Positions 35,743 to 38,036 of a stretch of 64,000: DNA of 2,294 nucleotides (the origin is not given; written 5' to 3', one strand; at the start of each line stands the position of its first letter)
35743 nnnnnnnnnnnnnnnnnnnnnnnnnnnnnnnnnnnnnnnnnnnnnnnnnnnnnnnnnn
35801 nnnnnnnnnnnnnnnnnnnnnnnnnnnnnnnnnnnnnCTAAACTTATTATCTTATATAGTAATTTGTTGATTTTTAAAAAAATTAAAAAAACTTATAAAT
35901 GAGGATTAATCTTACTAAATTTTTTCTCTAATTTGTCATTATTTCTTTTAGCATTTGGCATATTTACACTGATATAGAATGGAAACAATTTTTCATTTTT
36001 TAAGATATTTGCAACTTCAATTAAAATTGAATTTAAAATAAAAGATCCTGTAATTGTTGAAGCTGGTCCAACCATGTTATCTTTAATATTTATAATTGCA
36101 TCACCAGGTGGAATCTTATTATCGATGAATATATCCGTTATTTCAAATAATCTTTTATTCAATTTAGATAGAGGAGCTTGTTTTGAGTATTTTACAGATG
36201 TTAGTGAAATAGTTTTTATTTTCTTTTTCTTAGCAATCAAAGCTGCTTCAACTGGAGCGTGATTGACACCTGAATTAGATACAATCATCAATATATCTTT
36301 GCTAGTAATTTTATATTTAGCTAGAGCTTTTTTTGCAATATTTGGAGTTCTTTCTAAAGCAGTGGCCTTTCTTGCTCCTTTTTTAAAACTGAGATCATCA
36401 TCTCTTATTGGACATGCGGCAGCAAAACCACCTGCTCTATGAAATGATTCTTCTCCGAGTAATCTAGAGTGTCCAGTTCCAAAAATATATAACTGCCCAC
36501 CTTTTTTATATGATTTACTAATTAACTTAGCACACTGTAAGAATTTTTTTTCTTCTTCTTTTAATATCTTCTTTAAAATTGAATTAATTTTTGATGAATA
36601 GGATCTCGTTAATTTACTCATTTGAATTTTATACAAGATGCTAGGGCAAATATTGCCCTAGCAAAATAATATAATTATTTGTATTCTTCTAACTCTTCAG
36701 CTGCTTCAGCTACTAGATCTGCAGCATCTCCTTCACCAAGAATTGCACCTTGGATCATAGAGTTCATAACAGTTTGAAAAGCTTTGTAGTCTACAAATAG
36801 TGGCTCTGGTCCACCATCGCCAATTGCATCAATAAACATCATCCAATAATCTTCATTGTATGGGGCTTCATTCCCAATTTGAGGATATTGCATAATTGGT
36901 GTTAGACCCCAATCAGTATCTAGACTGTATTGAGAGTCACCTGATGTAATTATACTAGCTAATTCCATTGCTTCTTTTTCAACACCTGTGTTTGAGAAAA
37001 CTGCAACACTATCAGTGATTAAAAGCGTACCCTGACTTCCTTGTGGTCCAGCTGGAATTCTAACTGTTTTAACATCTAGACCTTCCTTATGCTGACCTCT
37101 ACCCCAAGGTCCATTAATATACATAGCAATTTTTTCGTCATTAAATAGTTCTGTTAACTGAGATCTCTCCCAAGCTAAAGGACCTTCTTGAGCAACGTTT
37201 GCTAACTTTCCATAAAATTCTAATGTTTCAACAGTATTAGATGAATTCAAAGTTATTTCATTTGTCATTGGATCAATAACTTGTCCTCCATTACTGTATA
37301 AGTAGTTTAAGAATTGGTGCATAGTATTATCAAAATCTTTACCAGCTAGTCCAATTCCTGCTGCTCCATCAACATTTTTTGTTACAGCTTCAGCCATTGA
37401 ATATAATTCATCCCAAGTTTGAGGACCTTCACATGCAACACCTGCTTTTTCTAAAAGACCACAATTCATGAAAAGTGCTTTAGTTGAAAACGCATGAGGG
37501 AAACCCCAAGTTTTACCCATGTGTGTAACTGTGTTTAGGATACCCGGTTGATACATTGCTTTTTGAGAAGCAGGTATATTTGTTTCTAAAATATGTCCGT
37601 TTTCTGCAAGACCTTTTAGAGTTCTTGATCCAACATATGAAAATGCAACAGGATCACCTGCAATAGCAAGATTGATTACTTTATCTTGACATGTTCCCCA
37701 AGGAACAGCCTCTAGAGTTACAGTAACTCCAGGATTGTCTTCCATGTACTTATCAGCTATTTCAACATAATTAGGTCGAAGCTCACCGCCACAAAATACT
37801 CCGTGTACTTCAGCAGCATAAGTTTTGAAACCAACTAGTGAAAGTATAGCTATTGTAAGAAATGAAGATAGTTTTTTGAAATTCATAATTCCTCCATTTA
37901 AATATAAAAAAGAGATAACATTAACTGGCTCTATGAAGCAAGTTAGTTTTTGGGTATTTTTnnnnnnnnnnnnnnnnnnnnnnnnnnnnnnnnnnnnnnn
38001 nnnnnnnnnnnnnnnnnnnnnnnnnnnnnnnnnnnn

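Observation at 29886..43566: Thirteen-gene same-strand amino-sugar operon mixing hydrolytic/deaminating and oxidative enzymes, without a GlcNAc kinase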

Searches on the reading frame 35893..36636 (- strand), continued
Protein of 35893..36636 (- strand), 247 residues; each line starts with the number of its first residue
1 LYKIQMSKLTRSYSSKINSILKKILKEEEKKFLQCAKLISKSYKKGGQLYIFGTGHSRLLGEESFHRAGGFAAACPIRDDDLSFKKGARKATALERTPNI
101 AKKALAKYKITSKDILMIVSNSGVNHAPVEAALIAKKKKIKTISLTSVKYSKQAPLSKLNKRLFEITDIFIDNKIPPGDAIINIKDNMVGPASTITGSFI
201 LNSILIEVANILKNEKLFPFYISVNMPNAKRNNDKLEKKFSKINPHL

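Call 84: get_annotated_region(hit=H27, flank=6000)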
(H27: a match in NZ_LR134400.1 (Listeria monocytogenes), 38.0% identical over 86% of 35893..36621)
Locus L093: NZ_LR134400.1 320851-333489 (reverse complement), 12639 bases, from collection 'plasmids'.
description: Listeria monocytogenes strain NCTC7974 plasmid 3, complete sequence
organism: Listeria monocytogenes (NCBI taxid 1639)
taxonomy: Bacteria; Bacillota; Bacilli; Bacillales; Listeriaceae; Listeria; Listeria monocytogenes
host: -; source: Homo sapiens,Vein blood; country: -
typing (MOB-suite, as given by PLSDB): non-mobilizable
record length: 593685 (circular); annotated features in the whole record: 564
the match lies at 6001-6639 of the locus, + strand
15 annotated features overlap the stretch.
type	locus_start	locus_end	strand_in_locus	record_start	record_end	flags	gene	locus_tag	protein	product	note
CDS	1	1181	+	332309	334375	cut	-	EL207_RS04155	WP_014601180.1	BglG family transcription antiterminator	-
CDS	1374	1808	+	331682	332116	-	-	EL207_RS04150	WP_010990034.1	PTS sugar transporter subunit IIA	GO:0008643 - carbohydrate transport [Evidence IEA]; GO:0009401 - phosphoenolpyruvate-dependent sugar phosphotransferase ...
CDS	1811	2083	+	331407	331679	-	-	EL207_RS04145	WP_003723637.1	PTS sugar transporter subunit IIB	GO:0008643 - carbohydrate transport [Evidence IEA]; GO:0009401 - phosphoenolpyruvate-dependent sugar phosphotransferase ...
CDS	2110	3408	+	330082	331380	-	-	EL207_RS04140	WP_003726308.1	PTS ascorbate transporter subunit IIC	GO:0009401 - phosphoenolpyruvate-dependent sugar phosphotransferase system [Evidence IEA]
CDS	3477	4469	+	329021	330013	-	-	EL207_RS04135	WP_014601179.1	phosphotriesterase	-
CDS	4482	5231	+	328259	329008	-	-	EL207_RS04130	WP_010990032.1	creatininase family protein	-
CDS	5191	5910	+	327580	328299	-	-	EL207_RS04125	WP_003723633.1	KDGP aldolase family protein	-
CDS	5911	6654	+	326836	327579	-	-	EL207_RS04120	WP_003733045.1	sugar isomerase domain-containing protein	GO:1901135 - carbohydrate derivative metabolic process [Evidence IEA]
CDS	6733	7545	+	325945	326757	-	-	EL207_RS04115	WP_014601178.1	SMI1/KNR4 family protein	GO:0042546 - cell wall biogenesis [Evidence IEA]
CDS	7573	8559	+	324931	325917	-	-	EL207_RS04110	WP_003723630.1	DUF4003 domain-containing protein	-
CDS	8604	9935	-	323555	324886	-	-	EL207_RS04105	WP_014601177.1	cyclic nucleotide phosphodiesterase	-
CDS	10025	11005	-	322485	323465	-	-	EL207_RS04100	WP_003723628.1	polyprenyl synthetase family protein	GO:0008299 - isoprenoid biosynthetic process [Evidence IEA]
CDS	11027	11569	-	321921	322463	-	eetB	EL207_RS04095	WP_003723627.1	flavinylation system FAD exporter subunit EetB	-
CDS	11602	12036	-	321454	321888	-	eetA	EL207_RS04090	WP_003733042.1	flavin-based extracellular electron transfer system protein EetA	-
CDS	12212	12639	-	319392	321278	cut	-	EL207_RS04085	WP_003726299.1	FAD-dependent oxidoreductase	-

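Call 85: get_annotated_region(hit=H32, flank=6000)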
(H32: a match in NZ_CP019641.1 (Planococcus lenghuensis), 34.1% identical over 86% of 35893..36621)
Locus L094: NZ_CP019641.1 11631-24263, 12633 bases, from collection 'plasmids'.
description: Planococcus lenghuensis strain Y42 plasmid unnamed1, complete sequence
organism: Planococcus lenghuensis (NCBI taxid 2213202)
taxonomy: Bacteria; Bacillota; Bacilli; Bacillales; Planococcaceae; Planococcus; Planococcus lenghuensis
host: -; source: whole organism,crude oil-contamination soil; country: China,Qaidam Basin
typing (MOB-suite, as given by PLSDB): mobilizable; replicon rep_cluster_367; relaxase MOBQ
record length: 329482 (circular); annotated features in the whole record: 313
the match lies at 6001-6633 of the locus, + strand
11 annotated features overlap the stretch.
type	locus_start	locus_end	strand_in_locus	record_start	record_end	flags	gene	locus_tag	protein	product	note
CDS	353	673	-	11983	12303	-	-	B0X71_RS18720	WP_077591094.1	hypothetical protein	-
CDS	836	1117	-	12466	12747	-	-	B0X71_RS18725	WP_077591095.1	transposase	GO:0006313 - DNA transposition [Evidence IEA]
CDS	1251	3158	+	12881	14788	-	nagE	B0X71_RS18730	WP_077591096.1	N-acetylglucosamine-specific PTS transporter subunit IIBC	-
CDS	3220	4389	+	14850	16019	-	nagA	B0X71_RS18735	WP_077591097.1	N-acetylglucosamine-6-phosphate deacetylase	GO:0006040 - amino sugar metabolic process [Evidence IEA]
CDS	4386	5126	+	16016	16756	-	nagB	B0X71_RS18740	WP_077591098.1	glucosamine-6-phosphate deaminase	GO:0006046 - N-acetylglucosamine catabolic process [Evidence IEA]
CDS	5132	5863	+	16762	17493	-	-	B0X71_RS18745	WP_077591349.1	GntR family transcriptional regulator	-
CDS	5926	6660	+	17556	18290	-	-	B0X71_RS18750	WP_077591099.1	SIS domain-containing protein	-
CDS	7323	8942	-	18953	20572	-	-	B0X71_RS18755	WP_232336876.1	ArdC-like ssDNA-binding domain-containing protein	-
CDS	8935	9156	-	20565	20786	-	-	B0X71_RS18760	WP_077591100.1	hypothetical protein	-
CDS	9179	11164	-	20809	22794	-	-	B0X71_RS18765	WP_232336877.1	VirD4-like conjugal transfer protein, CD1115 family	-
CDS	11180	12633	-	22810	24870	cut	mobQ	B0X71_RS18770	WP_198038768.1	MobQ family relaxase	-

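Call 86: get_annotated_region(hit=H31, flank=6000)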
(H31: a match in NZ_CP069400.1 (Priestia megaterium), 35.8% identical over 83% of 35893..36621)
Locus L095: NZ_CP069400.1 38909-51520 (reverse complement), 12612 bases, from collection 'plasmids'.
description: Priestia megaterium strain CDC 2008724129 plasmid pPmC-129-3, complete sequence
organism: Priestia megaterium (NCBI taxid 1404)
taxonomy: Bacteria; Bacillota; Bacilli; Bacillales; Bacillaceae; Priestia; Priestia megaterium
host: -; source: Homo sapiens,Pure culture; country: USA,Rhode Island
typing (MOB-suite, as given by PLSDB): non-mobilizable
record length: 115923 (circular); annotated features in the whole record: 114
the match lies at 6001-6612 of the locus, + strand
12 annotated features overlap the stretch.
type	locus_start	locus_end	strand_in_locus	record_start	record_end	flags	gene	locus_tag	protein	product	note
CDS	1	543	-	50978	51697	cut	-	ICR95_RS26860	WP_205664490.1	DUF554 domain-containing protein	-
CDS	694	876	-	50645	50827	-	-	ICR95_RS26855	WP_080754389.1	hypothetical protein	-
CDS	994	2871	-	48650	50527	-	nagE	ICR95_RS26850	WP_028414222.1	N-acetylglucosamine-specific PTS transporter subunit IIBC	-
CDS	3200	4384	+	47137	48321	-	nagA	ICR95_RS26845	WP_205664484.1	N-acetylglucosamine-6-phosphate deacetylase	GO:0006040 - amino sugar metabolic process [Evidence IEA]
CDS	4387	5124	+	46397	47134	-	nagB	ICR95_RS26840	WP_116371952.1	glucosamine-6-phosphate deaminase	GO:0006046 - N-acetylglucosamine catabolic process [Evidence IEA]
CDS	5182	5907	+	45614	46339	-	-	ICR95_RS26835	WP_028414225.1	GntR family transcriptional regulator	-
CDS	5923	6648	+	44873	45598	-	-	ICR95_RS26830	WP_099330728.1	SIS domain-containing protein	-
CDS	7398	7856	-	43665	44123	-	-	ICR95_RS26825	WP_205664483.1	GNAT family N-acetyltransferase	-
CDS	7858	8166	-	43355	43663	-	-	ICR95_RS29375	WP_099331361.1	YesK family protein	-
CDS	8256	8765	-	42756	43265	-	-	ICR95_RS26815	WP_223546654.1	SUKH-4 family immunity protein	-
CDS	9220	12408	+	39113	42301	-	-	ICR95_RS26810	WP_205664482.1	Ig-like domain-containing protein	-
CDS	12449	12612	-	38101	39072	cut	corA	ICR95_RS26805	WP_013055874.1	magnesium/cobalt transporter CorA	GO:0006824 - cobalt ion transport [Evidence IEA]; GO:0015693 - magnesium ion transport [Evidence IEA]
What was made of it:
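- In Firmicutes, UPF0309 sits in plain GlcNAc-PTS operons (calls 85, 86).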

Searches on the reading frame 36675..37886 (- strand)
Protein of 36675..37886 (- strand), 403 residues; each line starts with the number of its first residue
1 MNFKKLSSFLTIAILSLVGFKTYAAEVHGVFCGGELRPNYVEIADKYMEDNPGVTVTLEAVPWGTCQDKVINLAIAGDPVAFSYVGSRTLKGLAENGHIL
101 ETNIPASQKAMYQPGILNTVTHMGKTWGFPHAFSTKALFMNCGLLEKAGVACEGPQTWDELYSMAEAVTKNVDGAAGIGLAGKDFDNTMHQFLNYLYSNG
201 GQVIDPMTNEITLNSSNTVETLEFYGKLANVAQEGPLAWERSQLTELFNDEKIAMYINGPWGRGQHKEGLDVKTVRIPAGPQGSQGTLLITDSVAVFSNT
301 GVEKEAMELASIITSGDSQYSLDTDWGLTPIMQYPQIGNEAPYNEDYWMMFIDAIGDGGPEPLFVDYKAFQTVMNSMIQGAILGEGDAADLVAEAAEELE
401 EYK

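Call 4: search_protein_families(library=pfam, proteins=[window:36675-37886:-])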
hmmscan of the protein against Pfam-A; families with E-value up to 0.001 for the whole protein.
window:36675-37886:- (403 aa): 2 families
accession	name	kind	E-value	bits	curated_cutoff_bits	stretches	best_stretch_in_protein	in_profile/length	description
PF01547.30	SBP_bac_1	-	1.8e-29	104.2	26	1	38-315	6-302/307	Bacterial extracellular solute-binding protein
PF13416.11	SBP_bac_8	-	4.4e-27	96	27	1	42-332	1-262/279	Bacterial extracellular solute-binding protein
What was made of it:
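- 36675..37886 (-): Secreted CUT1-family solute-binding protein. SBP_bac_1 1.8e-29 (call 4).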

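Call 6: search_protein_families(library=ncbifam, proteins=[window:36675-37886:-], max_evalue=0.00001)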
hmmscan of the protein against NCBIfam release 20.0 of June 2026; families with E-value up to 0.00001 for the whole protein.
window:36675-37886:- (403 aa): 2 families
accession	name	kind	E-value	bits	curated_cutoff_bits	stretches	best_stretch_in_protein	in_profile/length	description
NF007011.0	PRK09474.1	equivalog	2e-07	30.2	291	1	42-265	48-260/396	maltose/maltodextrin ABC transporter substrate-binding protein MalE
NF053763.1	ABCarbgalBndGanS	equivalog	8.6e-07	28.1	700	1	96-314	108-327/420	galactooligosaccharide ABC transporter substrate-binding protein GanS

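Call 10: find_encoding_contigs(protein=window:36675-37886:-, flank=10000, max_places=10)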
Protein window:36675-37886:- (403 aa): 23 contigs read that carry it; 10 places shown.
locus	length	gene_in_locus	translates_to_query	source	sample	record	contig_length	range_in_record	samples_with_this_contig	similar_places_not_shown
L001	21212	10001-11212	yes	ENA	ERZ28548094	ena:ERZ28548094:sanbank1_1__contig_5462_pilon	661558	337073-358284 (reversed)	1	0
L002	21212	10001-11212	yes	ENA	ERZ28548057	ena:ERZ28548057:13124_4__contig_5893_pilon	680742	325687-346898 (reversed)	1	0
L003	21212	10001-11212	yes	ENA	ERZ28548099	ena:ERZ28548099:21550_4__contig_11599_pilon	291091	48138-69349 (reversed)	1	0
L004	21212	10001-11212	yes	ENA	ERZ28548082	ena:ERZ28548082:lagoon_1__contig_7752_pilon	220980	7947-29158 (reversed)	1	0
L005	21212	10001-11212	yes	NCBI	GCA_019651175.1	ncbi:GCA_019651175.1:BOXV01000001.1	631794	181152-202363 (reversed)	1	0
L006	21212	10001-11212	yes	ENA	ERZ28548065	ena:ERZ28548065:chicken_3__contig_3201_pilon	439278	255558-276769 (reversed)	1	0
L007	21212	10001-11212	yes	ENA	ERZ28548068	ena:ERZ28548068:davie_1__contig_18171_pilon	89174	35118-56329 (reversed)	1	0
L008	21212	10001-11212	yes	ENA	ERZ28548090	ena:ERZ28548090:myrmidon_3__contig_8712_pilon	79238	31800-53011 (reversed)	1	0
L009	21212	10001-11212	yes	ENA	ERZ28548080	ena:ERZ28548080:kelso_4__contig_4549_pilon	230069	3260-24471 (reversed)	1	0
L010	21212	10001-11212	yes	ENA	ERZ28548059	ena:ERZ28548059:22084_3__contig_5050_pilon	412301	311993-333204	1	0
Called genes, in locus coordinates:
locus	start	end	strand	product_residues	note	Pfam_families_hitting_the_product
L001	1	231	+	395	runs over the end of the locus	PF01408:GFO_IDH_MocA, PF02894:GFO_IDH_MocA_C, PF22685:Gal80p_C-like (faint), PF22725:GFO_IDH_MocA_C3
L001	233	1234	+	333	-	PF01408:GFO_IDH_MocA, PF02894:GFO_IDH_MocA_C, PF22725:GFO_IDH_MocA_C3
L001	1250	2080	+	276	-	PF00106:adh_short, PF08659:KR, PF13561:adh_short_C2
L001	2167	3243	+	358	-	PF02668:TauD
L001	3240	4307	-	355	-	PF10509:GalKase_gal_bdg, PF00288:GHMP_kinases_N, PF08544:GHMP_kinases_C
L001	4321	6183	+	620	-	PF02838:Glyco_hydro_20b (faint), PF00728:Glyco_hydro_20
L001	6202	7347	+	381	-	PF01408:GFO_IDH_MocA, PF22725:GFO_IDH_MocA_C3, PF02894:GFO_IDH_MocA_C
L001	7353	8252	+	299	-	PF00528:BPD_transp_1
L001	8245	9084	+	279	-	PF00528:BPD_transp_1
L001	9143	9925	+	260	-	PF00528:BPD_transp_1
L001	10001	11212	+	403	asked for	PF01547:SBP_bac_1, PF13416:SBP_bac_8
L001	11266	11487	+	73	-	PF13580:SIS_2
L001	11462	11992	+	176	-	PF13580:SIS_2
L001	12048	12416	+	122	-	-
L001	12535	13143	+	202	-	PF01979:Amidohydro_1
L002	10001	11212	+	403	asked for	PF01547:SBP_bac_1, PF13416:SBP_bac_8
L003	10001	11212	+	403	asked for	PF01547:SBP_bac_1, PF13416:SBP_bac_8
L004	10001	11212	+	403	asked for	PF01547:SBP_bac_1, PF13416:SBP_bac_8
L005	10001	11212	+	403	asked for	PF01547:SBP_bac_1, PF13416:SBP_bac_8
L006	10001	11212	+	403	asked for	PF01547:SBP_bac_1, PF13416:SBP_bac_8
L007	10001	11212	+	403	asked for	PF01547:SBP_bac_1, PF13416:SBP_bac_8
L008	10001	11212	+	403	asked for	PF01547:SBP_bac_1, PF13416:SBP_bac_8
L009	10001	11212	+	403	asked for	PF01547:SBP_bac_1, PF13416:SBP_bac_8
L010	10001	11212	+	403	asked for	PF01547:SBP_bac_1, PF13416:SBP_bac_8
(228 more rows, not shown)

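Call 53: search_solved_structures(query=window:36675-37886:-, max_evalue=0.00001)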
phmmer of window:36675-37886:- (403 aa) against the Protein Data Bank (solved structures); distinct sequences matched with E-value up to 0.00001: 29.
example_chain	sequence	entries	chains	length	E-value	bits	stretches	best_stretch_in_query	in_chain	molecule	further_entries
7x0i_A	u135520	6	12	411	3e-21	79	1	41-350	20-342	CbpB | CpbB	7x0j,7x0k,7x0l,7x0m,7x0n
5ci5_A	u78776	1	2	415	9.1e-20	74.2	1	45-399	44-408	Extracellular solute-binding protein family 1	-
4qrz_A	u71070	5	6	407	1.1e-16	64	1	110-399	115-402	ABC-TYPE SUGAR TRANSPORTER | ABC transporter, substrate binding protein (Sugar)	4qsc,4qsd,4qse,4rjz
6dtq_A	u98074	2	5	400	3.8e-16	62.2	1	112-400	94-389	maltose-binding protein MalE3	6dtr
5ysb_A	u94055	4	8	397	4.6e-16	62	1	27-370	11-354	Lin1841 protein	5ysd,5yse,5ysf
3k01_A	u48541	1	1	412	1.3e-15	60.4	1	38-275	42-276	Acarbose/maltose binding protein GacH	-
3jzj_A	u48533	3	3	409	1.3e-15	60.4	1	38-275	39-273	Acarbose/maltose binding protein GacH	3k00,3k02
8art_A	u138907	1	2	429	1.2e-14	57.3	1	38-322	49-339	Putative secreted maltose-binding protein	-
6rjy_A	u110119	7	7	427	5.1e-12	48.6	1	122-316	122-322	Arabino-oligosaccharids-binding protein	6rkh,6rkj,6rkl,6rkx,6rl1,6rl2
5f7v_A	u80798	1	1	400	1.4e-11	47.2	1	42-329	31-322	Lmo0181 protein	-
4r9f_A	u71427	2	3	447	2.7e-11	46.3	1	43-337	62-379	MBP1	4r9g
9xf5_A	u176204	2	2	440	3.8e-11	45.8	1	108-402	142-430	ABC transporter substrate-binding protein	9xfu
1eu8_A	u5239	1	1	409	1.9e-09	40.1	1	111-401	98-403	TREHALOSE/MALTOSE BINDING PROTEIN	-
2zyk_A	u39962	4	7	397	1.1e-08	37.7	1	101-328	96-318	Solute-binding protein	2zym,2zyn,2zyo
4g68_B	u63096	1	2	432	1.7e-07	33.8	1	29-262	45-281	ABC transporter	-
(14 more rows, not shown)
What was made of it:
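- The SBP ligand is unknown (weak PDB hits, call 53), and the Gfo reaction is unknown.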
